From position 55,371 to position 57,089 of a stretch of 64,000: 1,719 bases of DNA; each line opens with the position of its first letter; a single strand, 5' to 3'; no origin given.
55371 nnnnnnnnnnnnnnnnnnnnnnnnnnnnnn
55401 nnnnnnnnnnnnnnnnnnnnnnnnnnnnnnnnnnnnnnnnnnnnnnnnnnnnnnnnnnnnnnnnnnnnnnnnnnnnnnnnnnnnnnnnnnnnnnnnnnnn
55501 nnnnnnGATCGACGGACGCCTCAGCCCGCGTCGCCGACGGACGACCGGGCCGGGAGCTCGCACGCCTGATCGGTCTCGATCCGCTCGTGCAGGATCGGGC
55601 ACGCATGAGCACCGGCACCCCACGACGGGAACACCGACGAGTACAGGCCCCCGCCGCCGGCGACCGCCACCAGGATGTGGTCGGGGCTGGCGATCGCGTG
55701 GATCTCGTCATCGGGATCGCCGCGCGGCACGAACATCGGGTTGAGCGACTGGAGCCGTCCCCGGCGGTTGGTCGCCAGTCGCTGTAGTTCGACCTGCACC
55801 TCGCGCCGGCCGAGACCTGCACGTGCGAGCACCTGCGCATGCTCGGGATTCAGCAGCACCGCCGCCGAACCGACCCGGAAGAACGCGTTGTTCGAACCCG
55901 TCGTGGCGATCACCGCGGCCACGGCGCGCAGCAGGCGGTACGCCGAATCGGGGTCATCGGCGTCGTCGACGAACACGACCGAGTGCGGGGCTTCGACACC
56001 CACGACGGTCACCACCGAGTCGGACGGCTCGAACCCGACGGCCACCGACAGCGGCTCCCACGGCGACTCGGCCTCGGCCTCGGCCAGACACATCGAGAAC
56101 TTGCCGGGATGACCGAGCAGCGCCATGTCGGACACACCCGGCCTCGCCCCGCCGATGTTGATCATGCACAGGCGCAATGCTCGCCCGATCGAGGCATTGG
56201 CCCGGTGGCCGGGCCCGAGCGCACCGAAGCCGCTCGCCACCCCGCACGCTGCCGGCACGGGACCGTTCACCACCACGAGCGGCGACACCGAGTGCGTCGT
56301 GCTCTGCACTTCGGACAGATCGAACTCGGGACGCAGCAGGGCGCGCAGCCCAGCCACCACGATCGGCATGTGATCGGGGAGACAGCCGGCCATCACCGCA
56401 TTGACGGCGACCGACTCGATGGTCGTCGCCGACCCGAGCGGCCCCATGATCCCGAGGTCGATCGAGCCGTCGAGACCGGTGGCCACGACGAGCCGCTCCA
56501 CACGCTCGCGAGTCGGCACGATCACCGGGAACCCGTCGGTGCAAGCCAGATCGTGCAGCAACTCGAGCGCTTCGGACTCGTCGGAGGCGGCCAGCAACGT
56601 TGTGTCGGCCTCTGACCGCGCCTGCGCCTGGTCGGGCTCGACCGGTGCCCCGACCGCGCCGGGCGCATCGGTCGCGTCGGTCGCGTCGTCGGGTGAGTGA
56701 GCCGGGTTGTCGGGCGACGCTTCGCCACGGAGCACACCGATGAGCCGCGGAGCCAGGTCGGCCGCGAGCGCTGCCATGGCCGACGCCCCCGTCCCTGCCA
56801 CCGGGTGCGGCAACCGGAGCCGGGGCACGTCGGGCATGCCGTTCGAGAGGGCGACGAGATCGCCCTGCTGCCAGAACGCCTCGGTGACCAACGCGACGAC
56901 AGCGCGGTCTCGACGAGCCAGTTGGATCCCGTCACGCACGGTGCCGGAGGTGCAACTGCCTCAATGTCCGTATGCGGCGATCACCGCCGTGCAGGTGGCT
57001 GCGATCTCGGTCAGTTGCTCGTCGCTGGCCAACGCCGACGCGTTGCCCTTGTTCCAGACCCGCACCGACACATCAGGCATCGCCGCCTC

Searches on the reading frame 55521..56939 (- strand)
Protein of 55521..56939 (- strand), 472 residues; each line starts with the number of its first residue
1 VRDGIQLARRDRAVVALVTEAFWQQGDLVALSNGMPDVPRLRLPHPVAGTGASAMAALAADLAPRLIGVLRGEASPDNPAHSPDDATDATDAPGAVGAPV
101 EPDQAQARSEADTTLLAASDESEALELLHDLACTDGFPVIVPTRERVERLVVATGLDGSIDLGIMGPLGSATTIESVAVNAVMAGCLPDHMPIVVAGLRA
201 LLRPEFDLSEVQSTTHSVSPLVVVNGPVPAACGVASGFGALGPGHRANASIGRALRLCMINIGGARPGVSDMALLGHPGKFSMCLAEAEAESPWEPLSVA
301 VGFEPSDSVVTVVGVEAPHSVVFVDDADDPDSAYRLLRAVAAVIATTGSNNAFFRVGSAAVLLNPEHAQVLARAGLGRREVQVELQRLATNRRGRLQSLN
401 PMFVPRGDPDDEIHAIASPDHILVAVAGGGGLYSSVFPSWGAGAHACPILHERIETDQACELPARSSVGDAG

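Call 46: search_protein_families(library=pfam, proteins=[window:55521-56939:-], max_evalue=0.0001)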
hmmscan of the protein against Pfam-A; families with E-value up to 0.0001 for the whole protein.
window:55521-56939:- (472 aa): 1 family
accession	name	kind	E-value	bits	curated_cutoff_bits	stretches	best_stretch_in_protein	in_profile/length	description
PF24696.1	UGSC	-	2e-11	44.8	25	1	1-70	101-170/172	UGSC family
